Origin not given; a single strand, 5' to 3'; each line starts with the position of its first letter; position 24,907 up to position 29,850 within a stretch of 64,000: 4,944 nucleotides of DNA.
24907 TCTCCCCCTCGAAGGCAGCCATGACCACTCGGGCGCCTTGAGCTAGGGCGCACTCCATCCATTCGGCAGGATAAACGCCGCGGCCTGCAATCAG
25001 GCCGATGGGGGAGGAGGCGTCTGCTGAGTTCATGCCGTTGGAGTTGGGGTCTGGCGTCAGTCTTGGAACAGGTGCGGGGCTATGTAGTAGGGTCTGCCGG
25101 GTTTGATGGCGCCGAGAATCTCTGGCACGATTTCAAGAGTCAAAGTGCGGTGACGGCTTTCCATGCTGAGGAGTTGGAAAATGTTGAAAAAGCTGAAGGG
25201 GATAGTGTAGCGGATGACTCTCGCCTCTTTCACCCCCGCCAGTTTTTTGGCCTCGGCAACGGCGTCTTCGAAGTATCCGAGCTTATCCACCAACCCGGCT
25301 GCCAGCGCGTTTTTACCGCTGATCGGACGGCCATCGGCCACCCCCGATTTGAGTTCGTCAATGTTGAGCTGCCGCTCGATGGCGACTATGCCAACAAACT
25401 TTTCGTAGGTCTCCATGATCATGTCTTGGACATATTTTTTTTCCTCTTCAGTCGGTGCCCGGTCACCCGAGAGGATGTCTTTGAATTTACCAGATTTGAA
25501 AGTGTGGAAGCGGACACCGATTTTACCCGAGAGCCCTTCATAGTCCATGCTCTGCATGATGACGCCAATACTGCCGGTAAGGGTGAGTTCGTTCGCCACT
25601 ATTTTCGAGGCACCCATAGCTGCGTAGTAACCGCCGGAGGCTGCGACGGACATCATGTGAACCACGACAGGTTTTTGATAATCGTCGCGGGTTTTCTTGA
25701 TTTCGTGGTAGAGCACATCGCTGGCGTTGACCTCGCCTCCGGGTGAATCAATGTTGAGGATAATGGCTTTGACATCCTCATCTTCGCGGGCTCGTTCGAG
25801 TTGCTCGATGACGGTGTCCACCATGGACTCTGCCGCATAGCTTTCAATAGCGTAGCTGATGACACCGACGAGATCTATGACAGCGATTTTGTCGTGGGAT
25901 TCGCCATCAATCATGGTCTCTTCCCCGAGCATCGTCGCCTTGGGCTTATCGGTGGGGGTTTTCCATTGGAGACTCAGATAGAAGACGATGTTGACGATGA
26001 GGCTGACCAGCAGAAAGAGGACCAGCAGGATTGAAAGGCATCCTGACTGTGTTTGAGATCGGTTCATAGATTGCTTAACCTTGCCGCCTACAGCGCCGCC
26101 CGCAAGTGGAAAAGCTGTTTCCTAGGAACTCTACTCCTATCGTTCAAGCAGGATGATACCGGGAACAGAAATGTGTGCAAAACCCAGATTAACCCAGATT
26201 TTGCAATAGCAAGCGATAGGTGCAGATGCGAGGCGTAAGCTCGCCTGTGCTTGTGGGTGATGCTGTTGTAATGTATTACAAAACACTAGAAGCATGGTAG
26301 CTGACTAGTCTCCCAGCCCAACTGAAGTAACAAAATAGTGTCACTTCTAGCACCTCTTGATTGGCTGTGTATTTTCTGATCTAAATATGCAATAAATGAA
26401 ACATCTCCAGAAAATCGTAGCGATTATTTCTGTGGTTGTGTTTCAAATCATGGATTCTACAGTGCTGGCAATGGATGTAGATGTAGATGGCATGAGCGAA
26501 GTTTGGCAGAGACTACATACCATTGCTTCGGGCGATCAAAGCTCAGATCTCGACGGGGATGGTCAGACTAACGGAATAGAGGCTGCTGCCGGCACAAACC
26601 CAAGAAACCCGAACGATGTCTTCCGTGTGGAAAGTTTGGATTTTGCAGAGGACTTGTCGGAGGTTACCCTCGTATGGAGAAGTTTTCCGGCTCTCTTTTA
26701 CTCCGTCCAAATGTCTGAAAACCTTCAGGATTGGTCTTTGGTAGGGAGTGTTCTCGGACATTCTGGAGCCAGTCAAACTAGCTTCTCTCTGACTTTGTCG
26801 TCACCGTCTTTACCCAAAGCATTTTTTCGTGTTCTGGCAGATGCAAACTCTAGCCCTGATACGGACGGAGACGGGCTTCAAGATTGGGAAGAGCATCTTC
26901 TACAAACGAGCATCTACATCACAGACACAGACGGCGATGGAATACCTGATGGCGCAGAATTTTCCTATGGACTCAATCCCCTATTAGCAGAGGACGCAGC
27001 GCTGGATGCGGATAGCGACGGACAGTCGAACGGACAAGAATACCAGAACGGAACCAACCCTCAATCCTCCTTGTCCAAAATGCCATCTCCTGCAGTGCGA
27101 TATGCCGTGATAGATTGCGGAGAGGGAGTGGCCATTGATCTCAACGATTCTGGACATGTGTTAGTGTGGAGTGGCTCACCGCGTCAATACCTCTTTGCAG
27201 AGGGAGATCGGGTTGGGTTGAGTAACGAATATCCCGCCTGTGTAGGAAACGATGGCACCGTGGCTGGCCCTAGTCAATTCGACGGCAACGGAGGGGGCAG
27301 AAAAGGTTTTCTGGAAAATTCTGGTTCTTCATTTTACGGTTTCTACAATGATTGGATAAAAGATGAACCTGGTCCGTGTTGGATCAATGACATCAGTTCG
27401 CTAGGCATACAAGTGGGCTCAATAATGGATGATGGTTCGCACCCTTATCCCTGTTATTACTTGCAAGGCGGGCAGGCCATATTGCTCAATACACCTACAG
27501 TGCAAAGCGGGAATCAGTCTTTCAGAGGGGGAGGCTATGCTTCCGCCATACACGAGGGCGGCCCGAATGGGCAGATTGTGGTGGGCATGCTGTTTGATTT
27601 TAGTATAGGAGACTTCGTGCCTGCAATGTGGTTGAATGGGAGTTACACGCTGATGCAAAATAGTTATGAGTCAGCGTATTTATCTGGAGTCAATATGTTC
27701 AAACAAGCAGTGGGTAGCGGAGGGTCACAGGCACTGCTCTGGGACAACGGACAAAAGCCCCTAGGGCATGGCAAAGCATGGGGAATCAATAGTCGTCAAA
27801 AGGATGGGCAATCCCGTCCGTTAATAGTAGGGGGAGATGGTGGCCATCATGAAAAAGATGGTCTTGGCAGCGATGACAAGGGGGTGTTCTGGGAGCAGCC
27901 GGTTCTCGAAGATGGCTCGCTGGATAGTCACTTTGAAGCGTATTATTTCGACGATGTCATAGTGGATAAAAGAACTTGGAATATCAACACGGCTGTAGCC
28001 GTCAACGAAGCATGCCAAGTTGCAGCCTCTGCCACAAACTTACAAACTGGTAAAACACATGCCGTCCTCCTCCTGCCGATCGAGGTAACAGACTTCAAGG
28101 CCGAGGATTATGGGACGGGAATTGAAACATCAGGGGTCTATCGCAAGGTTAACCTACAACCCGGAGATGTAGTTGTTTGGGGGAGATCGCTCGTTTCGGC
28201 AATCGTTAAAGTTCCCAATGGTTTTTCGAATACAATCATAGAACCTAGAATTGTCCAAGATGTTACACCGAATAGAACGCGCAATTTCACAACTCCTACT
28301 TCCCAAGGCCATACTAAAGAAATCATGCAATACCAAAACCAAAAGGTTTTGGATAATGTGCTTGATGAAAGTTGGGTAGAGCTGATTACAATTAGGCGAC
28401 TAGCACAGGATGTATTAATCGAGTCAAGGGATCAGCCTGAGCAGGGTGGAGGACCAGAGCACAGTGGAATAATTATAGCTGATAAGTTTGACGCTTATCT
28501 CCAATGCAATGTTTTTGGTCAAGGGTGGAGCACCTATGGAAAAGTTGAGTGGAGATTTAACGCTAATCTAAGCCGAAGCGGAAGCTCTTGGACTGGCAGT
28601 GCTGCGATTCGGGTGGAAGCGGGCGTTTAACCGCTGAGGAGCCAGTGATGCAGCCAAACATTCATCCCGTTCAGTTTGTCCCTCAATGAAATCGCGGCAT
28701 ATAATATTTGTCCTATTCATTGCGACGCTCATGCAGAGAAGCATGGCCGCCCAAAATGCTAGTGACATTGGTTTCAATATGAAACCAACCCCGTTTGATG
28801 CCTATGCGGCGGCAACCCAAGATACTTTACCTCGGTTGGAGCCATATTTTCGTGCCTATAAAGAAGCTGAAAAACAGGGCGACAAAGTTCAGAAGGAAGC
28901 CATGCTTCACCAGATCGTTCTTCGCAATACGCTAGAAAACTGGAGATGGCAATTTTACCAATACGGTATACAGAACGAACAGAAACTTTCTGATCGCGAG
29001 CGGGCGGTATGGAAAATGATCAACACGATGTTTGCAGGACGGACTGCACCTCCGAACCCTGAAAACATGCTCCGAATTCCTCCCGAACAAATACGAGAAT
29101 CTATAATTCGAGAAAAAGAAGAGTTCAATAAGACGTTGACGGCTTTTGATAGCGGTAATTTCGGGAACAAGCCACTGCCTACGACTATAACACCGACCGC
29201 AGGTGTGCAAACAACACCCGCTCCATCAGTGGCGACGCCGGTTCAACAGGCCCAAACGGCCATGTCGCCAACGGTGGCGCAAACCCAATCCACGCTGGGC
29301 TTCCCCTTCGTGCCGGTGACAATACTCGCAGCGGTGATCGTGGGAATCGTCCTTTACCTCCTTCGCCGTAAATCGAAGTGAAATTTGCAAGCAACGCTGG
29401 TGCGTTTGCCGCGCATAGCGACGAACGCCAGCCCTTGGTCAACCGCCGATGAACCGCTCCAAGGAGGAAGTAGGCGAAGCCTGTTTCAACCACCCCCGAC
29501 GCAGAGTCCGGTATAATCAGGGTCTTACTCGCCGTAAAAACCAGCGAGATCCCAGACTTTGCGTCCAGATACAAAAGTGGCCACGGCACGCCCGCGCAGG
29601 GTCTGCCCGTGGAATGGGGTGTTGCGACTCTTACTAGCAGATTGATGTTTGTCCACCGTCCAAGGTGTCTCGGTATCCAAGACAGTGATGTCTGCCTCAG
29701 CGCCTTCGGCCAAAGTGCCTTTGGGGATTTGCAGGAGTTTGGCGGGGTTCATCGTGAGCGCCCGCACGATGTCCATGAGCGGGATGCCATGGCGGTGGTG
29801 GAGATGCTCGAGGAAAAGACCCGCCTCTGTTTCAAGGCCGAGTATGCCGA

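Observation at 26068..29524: AT-rich island of about 3.4 kb encoding two secreted proteins between sppA and pyrC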

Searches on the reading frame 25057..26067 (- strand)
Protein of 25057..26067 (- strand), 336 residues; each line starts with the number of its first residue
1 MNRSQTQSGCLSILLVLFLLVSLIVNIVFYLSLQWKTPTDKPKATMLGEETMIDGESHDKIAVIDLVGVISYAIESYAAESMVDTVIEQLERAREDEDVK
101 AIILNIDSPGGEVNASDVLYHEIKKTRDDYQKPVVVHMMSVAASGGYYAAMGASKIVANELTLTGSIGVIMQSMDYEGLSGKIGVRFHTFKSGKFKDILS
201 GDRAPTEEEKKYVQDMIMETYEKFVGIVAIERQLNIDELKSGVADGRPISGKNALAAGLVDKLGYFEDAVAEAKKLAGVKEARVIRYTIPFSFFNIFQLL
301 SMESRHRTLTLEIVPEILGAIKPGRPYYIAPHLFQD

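Call 4: search_protein_families(library=pfam, proteins=[window:25057-26067:-], max_evalue=0.1)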
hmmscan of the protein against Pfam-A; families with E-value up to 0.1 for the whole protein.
window:25057-26067:- (336 aa): 5 families
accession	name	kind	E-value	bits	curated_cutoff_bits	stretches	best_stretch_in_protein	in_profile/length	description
PF01343.23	Peptidase_S49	-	6.1e-48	163.1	24.9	1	129-280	4-154/154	Peptidase family S49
PF25145.1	NfeD1b_N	-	4.6e-08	33.3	40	1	88-173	20-101/189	NfeD1b, N-terminal domain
PF00574.28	CLP_protease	-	1e-06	29.2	20.2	1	78-155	25-98/182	Clp protease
PF01972.22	SDH_protease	-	0.015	14.8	31.3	1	90-168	82-156/286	ClpP-like SDH-type serine proteinase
PF00549.24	Ligase_CoA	-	0.023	15.2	24.5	1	83-144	35-96/128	CoA-ligase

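Call 13: find_related_loci(query=window:25057-26067:-, collection=genome_contigs, flank=8000)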
Query window:25057-26067:- (336 aa) in genome_contigs; peptide patterns used: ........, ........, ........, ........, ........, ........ (x = any residue, [..] = any of these).
323 stretches matched a pattern; 7 encode a relative of the query (tblastn E <= 1e-3); 7 distinct loci.
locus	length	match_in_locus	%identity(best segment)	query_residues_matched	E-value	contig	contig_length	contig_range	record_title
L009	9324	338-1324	53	6-334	1e-112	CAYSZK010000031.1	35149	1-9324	MAG TPA_asm: uncultured Verrucomicrobiales bacterium isolate binchicken_co58_129 genome assembly, contig: NODE_944_lengt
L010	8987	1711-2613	42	8-300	1e-63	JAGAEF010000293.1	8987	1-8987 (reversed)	MAG: Lentisphaeria bacterium isolate RGIG8362 Water_buffalos_Rumen.Co__c7315378, whole genome shotgun sequence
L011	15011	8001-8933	41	8-311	4e-62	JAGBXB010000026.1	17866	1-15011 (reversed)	MAG: Lentisphaeria bacterium isolate RGIG9525 Yak_Cecum.Co__c660872, whole genome shotgun sequence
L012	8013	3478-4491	39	3-333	3e-61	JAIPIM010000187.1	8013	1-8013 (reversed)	MAG: Candidatus Paceibacterota bacterium isolate Tobar13.5m-G74 Tobar13-5m-C9843, whole genome shotgun sequence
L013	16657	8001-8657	37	38-277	6e-34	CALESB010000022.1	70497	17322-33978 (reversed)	MAG TPA_asm: uncultured Sutterella sp. isolate ERR318692_bin.131_CONCOCT_v1.1_MAG genome assembly, contig: ERZ1764598.39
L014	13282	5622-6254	33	57-272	1e-19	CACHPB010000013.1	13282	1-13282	uncultured Pelagibacteraceae bacterium isolate AG-911-J19 genome assembly, contig: AG-911-J19_NODE_13, whole genome shot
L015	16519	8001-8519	34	101-272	3e-19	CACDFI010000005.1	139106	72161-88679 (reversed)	uncultured Pelagibacteraceae bacterium isolate AG-903-L07 genome assembly, contig: AG-903-L07_NODE_5, whole genome shotg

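Call 14: find_related_loci(query=window:25057-26067:-, collection=metagenome_contigs, flank=10000)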
Query window:25057-26067:- (336 aa) in metagenome_contigs; peptide patterns used: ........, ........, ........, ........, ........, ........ (x = any residue, [..] = any of these).
572 stretches matched a pattern; 2 encode a relative of the query (tblastn E <= 1e-3); 2 distinct loci.
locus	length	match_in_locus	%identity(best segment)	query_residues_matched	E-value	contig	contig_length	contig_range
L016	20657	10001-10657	37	38-277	3e-34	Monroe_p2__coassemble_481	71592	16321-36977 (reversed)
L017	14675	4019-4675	37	38-277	3e-34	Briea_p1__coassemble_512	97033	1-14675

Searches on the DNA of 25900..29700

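Call 71: search_rna_families(source=window, start=25900, end=29700, threshold=evalue, max_evalue=1)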
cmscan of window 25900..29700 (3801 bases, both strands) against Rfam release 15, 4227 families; matches with E-value up to 1: 2.
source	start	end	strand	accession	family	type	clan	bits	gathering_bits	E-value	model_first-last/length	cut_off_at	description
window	28649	28677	-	RF01973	H19_2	Gene; lncRNA;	-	19.5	50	0.097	41-69/69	no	H19 conserved region 2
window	27672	27701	+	RF02182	ST7-AS2_2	Gene; lncRNA;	-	17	45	0.94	1-47/47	no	ST7 antisense RNA 2 conserved region 2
